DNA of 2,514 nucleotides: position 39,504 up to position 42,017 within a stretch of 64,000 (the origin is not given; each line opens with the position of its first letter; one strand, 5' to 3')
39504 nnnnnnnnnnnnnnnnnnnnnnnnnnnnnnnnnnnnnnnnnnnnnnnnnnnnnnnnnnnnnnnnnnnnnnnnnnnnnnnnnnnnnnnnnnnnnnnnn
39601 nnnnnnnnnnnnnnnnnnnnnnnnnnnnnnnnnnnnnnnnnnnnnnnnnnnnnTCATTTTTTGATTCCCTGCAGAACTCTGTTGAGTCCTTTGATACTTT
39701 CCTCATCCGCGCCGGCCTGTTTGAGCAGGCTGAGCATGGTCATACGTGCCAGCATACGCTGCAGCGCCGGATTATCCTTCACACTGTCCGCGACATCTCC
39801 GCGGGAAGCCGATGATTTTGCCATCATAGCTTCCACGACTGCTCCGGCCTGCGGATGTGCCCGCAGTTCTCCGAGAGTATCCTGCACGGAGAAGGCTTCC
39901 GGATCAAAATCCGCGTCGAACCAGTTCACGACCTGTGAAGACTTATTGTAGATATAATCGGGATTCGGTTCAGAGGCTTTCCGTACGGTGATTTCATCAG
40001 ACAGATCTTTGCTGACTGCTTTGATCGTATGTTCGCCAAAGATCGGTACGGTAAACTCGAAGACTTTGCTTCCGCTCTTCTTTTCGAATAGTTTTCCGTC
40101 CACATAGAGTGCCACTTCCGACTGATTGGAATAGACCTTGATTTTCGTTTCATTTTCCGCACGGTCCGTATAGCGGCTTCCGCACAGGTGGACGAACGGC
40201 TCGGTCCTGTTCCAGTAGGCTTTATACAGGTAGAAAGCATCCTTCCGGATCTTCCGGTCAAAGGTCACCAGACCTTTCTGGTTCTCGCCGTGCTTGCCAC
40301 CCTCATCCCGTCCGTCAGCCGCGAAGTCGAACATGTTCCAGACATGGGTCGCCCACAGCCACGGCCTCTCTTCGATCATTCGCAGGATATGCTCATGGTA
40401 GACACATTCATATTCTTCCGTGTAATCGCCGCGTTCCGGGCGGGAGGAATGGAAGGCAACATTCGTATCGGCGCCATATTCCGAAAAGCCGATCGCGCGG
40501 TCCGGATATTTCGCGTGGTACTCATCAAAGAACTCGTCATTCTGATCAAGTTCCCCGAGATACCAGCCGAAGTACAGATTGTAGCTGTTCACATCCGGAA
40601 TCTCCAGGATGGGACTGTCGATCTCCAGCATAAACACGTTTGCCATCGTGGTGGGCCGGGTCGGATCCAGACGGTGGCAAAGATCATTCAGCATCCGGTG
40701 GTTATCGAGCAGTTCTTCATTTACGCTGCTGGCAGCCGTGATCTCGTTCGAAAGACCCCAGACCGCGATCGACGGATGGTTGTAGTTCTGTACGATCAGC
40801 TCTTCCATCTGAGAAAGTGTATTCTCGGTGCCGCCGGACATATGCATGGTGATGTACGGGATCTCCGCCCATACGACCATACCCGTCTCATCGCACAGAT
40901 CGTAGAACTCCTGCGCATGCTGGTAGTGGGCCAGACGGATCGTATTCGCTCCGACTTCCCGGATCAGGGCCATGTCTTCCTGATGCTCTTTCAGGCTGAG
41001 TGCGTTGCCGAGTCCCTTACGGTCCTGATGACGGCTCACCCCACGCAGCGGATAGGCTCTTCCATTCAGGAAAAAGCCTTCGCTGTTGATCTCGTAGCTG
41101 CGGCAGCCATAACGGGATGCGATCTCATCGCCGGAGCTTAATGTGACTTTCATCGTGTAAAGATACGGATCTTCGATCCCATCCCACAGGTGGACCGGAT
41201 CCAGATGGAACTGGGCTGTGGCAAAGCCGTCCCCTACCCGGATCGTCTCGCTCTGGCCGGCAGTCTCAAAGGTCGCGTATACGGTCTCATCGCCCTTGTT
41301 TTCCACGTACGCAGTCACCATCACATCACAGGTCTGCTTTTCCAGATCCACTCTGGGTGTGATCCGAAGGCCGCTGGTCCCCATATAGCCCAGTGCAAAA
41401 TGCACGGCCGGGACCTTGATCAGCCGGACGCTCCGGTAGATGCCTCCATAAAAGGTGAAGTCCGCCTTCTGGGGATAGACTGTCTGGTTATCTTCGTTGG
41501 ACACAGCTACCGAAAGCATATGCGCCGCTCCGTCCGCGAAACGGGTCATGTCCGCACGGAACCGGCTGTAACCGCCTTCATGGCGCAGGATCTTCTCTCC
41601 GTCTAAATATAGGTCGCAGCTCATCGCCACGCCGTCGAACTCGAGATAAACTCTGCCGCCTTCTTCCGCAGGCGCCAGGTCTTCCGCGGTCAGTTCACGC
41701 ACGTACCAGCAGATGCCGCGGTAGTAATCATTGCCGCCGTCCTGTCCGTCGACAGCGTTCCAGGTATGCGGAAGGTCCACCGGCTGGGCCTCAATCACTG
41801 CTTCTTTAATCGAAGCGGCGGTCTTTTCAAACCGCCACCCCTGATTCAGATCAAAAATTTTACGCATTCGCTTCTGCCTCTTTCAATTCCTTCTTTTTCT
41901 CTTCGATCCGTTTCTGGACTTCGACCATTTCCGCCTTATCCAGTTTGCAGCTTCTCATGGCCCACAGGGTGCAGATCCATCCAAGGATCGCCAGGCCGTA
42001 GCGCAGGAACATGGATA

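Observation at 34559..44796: Tightly coupled rhamnoside-utilisation operon (GPH transporter, GH2, TIM-barrel isomerase, GH78, GH43+CBM32) with a divergent AraC regulator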

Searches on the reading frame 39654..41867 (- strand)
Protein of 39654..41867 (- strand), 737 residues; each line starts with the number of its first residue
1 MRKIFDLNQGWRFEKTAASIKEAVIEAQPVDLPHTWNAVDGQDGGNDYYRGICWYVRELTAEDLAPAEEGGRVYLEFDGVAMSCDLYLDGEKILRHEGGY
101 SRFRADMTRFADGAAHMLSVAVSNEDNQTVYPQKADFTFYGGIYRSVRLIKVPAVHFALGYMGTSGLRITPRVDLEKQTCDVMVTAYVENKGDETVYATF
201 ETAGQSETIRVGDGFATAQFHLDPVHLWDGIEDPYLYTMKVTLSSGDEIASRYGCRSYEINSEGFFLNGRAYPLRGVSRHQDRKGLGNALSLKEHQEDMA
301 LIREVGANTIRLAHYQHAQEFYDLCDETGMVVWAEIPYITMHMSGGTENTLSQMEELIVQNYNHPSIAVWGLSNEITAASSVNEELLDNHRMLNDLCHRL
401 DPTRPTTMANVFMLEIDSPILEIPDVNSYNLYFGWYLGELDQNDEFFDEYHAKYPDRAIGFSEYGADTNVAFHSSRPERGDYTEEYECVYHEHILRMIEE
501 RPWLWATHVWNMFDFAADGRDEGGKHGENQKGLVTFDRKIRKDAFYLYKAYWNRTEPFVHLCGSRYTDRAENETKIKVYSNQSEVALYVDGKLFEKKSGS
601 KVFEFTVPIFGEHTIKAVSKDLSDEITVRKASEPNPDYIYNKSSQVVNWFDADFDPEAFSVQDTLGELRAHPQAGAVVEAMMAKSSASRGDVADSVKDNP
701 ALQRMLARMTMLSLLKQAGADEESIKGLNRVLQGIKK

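Call 3: search_protein_families(library=pfam, proteins=[window:39654-41867:-])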
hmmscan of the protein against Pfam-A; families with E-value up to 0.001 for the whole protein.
window:39654-41867:- (737 aa): 4 families
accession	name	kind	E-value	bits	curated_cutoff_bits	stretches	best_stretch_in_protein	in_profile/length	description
PF02836.23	Glyco_hydro_2_C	-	7.7e-33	114.4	21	1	259-553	2-299/302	Glycosyl hydrolases family 2, TIM barrel domain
PF02837.24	Glyco_hydro_2_N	-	2.1e-11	44.5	28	1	27-153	31-169/169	Glycosyl hydrolases family 2, sugar binding domain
PF00703.27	Glyco_hydro_2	-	5.1e-08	34.1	23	1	167-252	6-105/109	Glycosyl hydrolases family 2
PF22666.2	Glyco_hydro_2_N2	-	9.2e-06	26.3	27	1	54-127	51-122/167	Glycosyl hydrolase 2 galactose-binding domain-like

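Call 6: search_protein_families(library=ncbifam, proteins=[window:39654-41867:-], max_evalue=0.001)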
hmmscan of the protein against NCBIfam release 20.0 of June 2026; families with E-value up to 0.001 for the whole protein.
window:39654-41867:- (737 aa): 11 families
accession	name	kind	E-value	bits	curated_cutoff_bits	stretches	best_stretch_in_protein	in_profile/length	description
NF050095.1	BetGlucuronLacZ4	equivalog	2e-156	521.9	950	1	2-621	14-656/666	beta-glucuronidase LacZ4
NF041462.1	GalA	equivalog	7e-70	236.1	900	1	30-602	49-621/763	beta-galactosidase GalA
NF007538.0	PRK10150.1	equivalog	1.5e-69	234.9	544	2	2-346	10-369/607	beta-glucuronidase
NF041463.1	GalB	equivalog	1.9e-50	171.6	900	1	30-598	103-727/869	beta-galactosidase GalB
NF052611.1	beta_gal_Bga2A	equivalog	8.7e-36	123.3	999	1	51-413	113-487/1007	beta-galactosidase, LacZ type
NF049877.1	GlucurArabfur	equivalog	5.1e-34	117.1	1800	1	2-592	367-983/1400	beta-d-glucuronidase/beta-L-arabinofuranosidase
NF007666.0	PRK10340.1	equivalog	1.1e-31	109.6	1284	1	69-404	124-470/1030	beta-galactosidase subunit alpha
NF049891.1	Bet1-4galacdseBT4156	equivalog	8.2e-29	100.1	1700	1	68-380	91-412/946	exo-beta-1,4-galactosidase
NF007074.0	PRK09525.1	subfamily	2.4e-24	85.2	1221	1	69-406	136-485/1027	beta-galactosidase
NF041100.1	betagal_LacZ_Ttogales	equivalog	2.2e-23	82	2000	1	72-381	126-448/1090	beta-galactosidase LacZ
NF049890.1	Bet1-4galacdseBT4151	equivalog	2.7e-10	38.9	1500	1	47-375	103-449/952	exo-beta-1,4-galactosidase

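Call 8: search_solved_structures(query=window:39654-41867:-, max_evalue=1e-10)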
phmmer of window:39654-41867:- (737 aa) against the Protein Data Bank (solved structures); distinct sequences matched with E-value up to 1e-10: 118 (the best 60 are shown).
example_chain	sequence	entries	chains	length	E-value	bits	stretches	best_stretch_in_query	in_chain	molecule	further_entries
7kgz_A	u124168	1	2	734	0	1113.2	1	2-737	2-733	Beta-glucuronidase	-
6mvg_A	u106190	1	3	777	2.7e-233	779.4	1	1-721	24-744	beta-glucuronidase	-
8ges_A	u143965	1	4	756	2.5e-226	756.4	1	1-720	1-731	beta-galactosidase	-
8get_A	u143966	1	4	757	2.6e-226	756.3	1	1-720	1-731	beta-galactosidase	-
6mvh_A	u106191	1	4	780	2.9e-226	756.1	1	1-719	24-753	Beta-galactosidase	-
6mvf_A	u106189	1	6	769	1.2e-182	611.9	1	1-680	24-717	Beta-galactosidase/beta-glucuronidase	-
8dhe_A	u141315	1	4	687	4.1e-119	401.9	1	7-621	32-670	Glycosyl hydrolase family 2, sugar bindingdomain protein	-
5z1a_A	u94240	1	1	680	2e-112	379.8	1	7-629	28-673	Putative beta-galactosidase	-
3cmg_A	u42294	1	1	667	2.4e-112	379.5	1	7-630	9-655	Putative beta-galactosidase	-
3fn9_A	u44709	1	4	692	2.4e-107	363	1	2-632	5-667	Putative beta-galactosidase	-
8dhl_A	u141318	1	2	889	1.6e-99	337.1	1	7-615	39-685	Glycosyl hydrolase family 2, sugar binding domain protein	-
6d8g_A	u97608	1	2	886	2.5e-95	323.3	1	5-610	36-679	Glycosyl hydrolases family 2, sugar binding domain protein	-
6ed1_A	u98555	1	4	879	2.4e-94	320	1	29-629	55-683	Glycosyl hydrolase family 2, sugar binding domain protein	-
5uj6_A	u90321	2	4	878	4.8e-94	319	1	5-610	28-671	Glycosyl hydrolases family 2, sugar binding domain protein | Beta-galactosidase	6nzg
6d50_A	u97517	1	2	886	5e-94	319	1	5-610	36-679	Glycosyl hydrolases family 2, sugar binding domain protein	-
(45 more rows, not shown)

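Call 13: find_encoding_contigs(protein=window:39654-41867:-, flank=10000, max_places=6)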
Protein window:39654-41867:- (737 aa): 5 contigs read that carry it; 4 places shown.
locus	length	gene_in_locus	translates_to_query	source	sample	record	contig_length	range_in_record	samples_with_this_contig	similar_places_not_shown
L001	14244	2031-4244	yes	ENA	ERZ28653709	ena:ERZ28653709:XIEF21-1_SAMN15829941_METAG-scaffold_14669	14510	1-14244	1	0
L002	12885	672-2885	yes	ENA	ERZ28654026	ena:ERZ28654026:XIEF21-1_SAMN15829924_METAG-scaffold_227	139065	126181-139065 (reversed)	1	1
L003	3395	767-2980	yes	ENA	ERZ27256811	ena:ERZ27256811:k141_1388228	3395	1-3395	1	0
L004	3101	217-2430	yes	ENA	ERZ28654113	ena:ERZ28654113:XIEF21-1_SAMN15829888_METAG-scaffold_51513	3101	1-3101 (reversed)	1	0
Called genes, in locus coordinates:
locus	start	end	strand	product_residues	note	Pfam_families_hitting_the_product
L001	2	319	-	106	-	?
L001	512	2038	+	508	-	PF13347:MFS_2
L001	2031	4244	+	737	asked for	PF02837:Glyco_hydro_2_N, PF22666:Glyco_hydro_2_N2 (faint), PF00703:Glyco_hydro_2, PF02836:Glyco_hydro_2_C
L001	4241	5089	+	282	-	PF01261:AP_endonuc_2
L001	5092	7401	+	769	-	PF08531:Bac_rhamnosid_N, PF05592:Bac_rhamnosid, PF17389:Bac_rhamnosid6H, PF17390:Bac_rhamnosid_C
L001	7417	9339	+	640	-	PF04616:Glyco_hydro_43, PF00754:F5_F8_type_C (weak)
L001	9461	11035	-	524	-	PF01676:Metalloenzyme, PF06415:iPGM_N, PF00884:Sulfatase (faint)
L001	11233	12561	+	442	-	PF13421:Band_7_1, PF01145:Band_7 (weak), PF12773:DZR (faint)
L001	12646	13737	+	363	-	-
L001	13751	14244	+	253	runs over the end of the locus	?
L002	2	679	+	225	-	?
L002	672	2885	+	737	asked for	PF02837:Glyco_hydro_2_N, PF22666:Glyco_hydro_2_N2 (faint), PF00703:Glyco_hydro_2, PF02836:Glyco_hydro_2_C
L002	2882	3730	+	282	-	PF01261:AP_endonuc_2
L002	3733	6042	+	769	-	PF08531:Bac_rhamnosid_N, PF05592:Bac_rhamnosid, PF17389:Bac_rhamnosid6H, PF17390:Bac_rhamnosid_C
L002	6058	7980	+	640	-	PF04616:Glyco_hydro_43, PF00754:F5_F8_type_C (weak)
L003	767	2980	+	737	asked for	PF02837:Glyco_hydro_2_N, PF22666:Glyco_hydro_2_N2 (faint), PF00703:Glyco_hydro_2, PF02836:Glyco_hydro_2_C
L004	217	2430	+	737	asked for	PF02837:Glyco_hydro_2_N, PF22666:Glyco_hydro_2_N2 (faint), PF00703:Glyco_hydro_2, PF02836:Glyco_hydro_2_C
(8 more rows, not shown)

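Call 17: search_solved_structures(query=window:39654-41867:-, max_evalue=1e-200, show_alignments=2)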
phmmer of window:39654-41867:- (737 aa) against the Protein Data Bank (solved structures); distinct sequences matched with E-value up to 1e-200: 5.
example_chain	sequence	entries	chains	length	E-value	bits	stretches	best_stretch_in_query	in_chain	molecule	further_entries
7kgz_A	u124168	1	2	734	0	1113.2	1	2-737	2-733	Beta-glucuronidase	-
6mvg_A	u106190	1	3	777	2.7e-233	779.4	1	1-721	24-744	beta-glucuronidase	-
8ges_A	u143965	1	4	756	2.5e-226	756.4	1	1-720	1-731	beta-galactosidase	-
8get_A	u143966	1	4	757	2.6e-226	756.3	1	1-720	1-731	beta-galactosidase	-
6mvh_A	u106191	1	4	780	2.9e-226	756.1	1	1-719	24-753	Beta-galactosidase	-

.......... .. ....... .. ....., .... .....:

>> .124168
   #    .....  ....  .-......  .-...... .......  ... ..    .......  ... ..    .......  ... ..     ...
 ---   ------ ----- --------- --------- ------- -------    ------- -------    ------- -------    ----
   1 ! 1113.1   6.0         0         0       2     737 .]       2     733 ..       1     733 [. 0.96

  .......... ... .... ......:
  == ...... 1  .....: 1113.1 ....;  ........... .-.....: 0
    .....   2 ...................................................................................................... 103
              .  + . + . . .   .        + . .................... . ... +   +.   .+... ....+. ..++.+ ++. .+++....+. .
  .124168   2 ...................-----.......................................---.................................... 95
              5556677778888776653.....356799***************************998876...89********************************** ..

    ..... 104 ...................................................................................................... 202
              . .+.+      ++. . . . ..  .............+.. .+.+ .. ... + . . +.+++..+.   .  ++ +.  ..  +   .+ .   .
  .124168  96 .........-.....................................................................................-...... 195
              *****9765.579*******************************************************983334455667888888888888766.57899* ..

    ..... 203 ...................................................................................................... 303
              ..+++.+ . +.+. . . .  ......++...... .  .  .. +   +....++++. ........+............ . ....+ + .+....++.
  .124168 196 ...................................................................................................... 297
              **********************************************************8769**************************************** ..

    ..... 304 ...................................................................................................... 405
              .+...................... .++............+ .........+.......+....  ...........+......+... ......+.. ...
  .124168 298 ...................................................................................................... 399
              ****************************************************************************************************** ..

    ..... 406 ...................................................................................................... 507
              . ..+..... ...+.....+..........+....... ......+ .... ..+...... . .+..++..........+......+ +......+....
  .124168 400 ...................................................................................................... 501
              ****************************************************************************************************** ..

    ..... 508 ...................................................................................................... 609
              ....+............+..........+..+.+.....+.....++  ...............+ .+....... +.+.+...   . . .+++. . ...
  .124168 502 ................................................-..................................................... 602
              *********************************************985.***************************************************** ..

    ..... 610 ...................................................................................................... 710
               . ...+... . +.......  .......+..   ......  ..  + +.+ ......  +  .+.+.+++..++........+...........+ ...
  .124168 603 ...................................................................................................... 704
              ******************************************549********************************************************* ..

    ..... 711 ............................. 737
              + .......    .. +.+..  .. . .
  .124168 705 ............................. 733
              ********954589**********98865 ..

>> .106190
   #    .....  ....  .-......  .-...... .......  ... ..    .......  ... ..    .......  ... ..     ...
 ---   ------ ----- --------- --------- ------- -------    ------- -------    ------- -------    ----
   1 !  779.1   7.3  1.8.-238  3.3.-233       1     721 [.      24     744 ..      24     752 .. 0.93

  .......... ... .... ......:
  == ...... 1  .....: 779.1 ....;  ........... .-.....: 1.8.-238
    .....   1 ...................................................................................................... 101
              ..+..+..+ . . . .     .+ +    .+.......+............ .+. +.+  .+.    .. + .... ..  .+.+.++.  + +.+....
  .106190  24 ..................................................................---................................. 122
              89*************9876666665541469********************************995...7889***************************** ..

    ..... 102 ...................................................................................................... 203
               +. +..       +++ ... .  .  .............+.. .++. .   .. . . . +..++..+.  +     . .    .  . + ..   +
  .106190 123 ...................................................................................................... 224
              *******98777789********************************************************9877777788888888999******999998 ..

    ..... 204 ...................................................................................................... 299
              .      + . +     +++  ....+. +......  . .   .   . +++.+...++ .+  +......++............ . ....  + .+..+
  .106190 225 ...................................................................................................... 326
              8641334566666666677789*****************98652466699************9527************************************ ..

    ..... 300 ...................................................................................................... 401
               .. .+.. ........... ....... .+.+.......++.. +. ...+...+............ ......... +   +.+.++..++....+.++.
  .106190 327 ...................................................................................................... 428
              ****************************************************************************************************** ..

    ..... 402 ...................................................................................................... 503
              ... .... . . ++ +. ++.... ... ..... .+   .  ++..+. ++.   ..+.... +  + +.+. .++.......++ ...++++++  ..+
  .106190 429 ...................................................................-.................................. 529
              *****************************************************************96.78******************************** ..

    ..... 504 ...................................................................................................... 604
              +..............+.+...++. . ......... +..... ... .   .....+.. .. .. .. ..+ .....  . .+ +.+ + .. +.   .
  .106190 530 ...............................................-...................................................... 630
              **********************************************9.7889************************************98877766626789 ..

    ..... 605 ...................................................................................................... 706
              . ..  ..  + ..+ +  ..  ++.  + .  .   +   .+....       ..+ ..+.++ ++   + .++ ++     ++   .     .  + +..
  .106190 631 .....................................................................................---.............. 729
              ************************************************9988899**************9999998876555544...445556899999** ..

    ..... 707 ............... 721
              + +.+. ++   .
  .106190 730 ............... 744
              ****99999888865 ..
